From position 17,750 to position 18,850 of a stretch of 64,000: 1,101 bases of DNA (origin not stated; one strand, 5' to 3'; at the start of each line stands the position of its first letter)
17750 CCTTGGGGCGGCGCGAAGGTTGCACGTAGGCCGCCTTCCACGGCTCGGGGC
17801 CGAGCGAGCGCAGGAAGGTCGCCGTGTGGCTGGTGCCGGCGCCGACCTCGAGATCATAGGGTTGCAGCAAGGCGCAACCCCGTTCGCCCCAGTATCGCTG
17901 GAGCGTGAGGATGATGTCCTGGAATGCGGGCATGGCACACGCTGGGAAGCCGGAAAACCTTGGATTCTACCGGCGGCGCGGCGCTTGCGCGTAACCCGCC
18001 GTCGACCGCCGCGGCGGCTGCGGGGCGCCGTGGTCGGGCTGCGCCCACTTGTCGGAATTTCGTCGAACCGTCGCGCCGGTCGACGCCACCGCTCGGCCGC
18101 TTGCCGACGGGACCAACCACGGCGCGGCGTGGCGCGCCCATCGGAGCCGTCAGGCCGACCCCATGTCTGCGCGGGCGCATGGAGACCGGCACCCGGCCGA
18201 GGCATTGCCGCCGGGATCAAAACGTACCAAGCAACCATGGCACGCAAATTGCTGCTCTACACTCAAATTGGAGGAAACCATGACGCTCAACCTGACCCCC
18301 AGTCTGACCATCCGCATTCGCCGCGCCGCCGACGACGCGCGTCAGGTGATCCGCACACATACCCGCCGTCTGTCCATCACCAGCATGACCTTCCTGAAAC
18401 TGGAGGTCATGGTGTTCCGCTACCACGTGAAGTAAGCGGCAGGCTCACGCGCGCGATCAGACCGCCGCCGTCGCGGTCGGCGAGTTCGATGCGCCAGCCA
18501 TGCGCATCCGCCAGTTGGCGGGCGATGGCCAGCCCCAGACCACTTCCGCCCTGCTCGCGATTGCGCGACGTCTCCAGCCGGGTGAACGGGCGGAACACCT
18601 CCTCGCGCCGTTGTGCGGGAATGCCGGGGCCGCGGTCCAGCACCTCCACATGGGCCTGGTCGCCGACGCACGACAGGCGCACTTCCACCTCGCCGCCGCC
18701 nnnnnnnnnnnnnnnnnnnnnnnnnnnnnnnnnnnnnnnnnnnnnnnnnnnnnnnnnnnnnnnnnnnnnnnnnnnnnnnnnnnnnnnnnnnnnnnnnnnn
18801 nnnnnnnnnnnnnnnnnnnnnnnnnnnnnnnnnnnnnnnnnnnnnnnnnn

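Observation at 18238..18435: Consensus sigma54 promoter and strong RBS in front of an unplaceable 51-codon ORF that reads antisense into the envZ/ompR-like operon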

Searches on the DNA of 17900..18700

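Call 88: search_rna_families(source=window, start=17900, end=18700, threshold=evalue, max_evalue=1)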
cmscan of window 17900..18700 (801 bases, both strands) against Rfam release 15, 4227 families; matches with E-value up to 1: 0.
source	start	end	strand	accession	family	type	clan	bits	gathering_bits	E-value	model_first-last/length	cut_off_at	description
